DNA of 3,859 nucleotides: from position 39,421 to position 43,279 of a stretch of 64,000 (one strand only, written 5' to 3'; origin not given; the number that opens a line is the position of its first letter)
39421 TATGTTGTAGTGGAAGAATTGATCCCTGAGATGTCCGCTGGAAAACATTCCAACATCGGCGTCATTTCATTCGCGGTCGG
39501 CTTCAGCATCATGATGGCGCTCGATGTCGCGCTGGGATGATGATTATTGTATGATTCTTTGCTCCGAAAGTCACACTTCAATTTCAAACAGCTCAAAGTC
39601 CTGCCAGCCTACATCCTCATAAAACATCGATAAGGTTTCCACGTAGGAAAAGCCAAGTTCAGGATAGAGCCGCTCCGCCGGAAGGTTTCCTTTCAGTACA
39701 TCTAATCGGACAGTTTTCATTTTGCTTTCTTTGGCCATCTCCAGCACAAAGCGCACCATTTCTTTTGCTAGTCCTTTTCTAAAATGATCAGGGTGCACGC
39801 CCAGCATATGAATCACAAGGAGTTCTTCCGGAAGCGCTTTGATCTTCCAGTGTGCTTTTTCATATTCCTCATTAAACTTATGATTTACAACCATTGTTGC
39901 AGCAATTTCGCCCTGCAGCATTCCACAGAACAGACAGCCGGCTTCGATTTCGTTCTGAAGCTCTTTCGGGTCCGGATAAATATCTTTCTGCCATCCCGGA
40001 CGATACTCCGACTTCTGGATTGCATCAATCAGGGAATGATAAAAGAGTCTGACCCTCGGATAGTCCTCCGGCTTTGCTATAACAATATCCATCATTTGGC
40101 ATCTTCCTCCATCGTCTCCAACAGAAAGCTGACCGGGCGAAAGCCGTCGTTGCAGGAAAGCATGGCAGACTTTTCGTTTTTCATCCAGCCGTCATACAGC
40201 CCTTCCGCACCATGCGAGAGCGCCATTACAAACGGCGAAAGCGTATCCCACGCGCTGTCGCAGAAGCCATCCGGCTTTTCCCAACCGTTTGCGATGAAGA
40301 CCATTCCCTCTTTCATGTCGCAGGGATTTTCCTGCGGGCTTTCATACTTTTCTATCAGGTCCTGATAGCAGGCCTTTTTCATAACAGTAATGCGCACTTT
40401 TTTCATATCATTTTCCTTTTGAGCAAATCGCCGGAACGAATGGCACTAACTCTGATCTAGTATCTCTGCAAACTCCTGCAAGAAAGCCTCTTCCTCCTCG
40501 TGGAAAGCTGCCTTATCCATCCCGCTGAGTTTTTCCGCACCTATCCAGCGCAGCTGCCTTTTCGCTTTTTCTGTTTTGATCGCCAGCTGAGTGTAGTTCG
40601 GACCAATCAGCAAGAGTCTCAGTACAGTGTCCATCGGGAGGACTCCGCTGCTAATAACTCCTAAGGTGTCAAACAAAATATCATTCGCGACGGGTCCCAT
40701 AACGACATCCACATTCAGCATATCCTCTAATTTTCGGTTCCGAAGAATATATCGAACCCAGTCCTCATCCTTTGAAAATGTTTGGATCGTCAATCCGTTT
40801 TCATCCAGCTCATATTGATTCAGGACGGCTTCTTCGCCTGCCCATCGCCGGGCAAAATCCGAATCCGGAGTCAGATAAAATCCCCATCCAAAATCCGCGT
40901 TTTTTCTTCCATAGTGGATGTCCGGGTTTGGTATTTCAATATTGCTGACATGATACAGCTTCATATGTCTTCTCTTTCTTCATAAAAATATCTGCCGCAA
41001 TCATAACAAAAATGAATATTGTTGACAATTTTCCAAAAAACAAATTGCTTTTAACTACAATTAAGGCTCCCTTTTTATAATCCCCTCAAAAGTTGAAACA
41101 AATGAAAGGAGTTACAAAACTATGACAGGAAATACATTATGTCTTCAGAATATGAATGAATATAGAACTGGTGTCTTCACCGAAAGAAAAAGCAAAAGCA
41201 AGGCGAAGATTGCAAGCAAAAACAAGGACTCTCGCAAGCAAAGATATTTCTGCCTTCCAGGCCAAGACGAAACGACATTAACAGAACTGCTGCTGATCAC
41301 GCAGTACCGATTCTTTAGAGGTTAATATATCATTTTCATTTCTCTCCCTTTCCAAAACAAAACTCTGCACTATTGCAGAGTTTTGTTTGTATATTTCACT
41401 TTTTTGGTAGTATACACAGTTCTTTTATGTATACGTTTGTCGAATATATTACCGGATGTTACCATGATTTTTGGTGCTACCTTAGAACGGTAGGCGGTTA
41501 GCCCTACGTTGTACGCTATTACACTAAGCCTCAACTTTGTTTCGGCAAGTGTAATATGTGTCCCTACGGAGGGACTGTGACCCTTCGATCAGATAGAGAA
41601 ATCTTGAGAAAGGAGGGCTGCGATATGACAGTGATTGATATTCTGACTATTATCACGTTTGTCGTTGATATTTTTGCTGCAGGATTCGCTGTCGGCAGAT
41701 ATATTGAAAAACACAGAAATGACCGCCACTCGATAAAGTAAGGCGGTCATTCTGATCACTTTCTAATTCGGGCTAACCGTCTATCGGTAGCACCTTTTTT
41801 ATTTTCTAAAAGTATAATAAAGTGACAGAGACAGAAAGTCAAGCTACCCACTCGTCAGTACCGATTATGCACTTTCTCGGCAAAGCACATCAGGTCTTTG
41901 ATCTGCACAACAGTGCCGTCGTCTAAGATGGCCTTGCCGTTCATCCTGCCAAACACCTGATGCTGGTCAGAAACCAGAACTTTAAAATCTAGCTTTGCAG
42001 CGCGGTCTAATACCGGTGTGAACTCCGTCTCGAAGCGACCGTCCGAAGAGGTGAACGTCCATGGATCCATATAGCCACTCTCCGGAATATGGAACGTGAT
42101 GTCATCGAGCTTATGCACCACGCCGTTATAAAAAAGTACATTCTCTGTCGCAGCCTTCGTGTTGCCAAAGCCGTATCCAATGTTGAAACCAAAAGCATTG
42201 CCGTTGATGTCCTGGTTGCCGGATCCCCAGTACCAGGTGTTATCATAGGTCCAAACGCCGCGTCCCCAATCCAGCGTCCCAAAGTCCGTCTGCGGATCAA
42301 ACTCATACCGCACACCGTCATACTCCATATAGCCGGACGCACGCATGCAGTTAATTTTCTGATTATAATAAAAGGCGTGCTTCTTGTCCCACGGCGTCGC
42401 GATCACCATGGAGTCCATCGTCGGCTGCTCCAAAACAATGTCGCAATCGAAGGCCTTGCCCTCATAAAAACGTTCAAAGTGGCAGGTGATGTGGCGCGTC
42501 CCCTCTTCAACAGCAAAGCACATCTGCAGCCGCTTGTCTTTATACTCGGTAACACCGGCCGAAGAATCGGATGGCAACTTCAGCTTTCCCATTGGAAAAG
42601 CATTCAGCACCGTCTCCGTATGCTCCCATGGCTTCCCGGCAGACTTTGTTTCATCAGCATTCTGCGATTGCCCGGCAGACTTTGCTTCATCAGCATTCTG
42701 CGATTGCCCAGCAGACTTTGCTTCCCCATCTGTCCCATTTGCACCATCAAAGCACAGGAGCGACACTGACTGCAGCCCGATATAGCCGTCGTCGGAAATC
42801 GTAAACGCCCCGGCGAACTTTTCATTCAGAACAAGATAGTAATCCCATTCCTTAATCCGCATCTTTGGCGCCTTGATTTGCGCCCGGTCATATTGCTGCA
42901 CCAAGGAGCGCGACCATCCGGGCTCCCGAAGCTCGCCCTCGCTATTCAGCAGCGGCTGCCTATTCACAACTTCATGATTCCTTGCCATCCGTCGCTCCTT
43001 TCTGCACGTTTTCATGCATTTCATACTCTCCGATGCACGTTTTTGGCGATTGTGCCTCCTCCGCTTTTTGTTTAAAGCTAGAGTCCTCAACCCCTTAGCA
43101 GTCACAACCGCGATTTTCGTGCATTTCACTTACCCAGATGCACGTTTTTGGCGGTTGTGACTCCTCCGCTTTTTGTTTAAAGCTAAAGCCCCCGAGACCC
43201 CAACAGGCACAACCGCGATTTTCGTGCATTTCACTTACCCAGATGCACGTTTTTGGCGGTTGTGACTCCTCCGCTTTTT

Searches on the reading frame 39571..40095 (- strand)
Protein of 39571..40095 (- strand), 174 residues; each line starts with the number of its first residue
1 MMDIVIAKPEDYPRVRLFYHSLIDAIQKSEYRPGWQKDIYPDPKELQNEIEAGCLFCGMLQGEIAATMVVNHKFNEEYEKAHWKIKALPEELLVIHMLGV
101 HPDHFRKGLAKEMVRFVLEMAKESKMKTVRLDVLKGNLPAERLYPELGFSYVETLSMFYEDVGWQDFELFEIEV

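Call 64: search_protein_families(library=pfam, proteins=[window:39571-40095:-], max_evalue=0.001)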
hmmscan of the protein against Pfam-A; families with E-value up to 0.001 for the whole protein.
window:39571-40095:- (174 aa): 5 families
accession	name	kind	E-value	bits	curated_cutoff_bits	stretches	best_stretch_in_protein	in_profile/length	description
PF00583.31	Acetyltransf_1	-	8.1e-15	55.6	20.7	1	26-149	7-116/116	Acetyltransferase (GNAT) family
PF13508.13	Acetyltransf_7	-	3.3e-08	34.2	27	1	65-150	15-83/84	Acetyltransferase (GNAT) domain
PF08445.16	FR47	-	1.6e-06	28.4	22.1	1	95-152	24-80/86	FR47-like protein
PF13673.13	Acetyltransf_10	-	2.7e-05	24.6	23.6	1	94-152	53-110/128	Acetyltransferase (GNAT) domain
PF13302.13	Acetyltransf_3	-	0.00036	21.7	25.4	1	100-149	87-137/138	Acetyltransferase (GNAT) domain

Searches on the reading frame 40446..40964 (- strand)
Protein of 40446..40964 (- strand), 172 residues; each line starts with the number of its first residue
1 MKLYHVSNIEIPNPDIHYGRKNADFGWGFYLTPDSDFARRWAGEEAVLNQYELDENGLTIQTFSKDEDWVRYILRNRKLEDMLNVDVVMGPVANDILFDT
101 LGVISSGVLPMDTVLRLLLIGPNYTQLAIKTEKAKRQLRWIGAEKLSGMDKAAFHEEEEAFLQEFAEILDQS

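Call 64: search_protein_families(library=pfam, proteins=[window:40446-40964:-], max_evalue=0.001)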
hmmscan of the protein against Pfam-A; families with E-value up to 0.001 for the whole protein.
window:40446-40964:- (172 aa): 1 family
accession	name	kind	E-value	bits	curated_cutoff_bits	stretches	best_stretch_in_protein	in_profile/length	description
PF13151.12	DUF3990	-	1.8e-34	119.1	32.2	1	1-139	1-151/152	Protein of unknown function (DUF3990)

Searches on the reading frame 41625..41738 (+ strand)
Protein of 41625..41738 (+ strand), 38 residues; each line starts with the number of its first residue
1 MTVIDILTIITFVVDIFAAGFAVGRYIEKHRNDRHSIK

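Call 9: search_protein_families(library=pfam, proteins=[window:41625-41738:+], max_evalue=10)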
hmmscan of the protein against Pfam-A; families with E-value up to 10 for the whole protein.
seq(38 aa): 2 families
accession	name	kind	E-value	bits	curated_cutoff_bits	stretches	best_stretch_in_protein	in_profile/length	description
PF06072.16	Herpes_US9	-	0.063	13.6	23.7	1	6-25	36-55/61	Alphaherpesvirus tegument protein US9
PF08040.16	NADH_oxidored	-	0.23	11.6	27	1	12-34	12-34/58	MNLL subunit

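Call 10: search_protein_families(library=ncbifam, proteins=[window:41625-41738:+], max_evalue=10)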
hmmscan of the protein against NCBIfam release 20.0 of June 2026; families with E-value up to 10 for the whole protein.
seq(38 aa): 0 families

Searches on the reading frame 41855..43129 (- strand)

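Call 64: search_protein_families(library=pfam, proteins=[window:41855-43129:-], max_evalue=0.001)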
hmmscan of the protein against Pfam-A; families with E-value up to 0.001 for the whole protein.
window:41855-43129:- (424 aa): 1 family
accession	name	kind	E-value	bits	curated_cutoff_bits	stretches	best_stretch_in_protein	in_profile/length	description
PF10974.15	DUF2804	-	1.1e-137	459.2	26.9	1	51-424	1-339/339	Domain of unknown function (DUF2804)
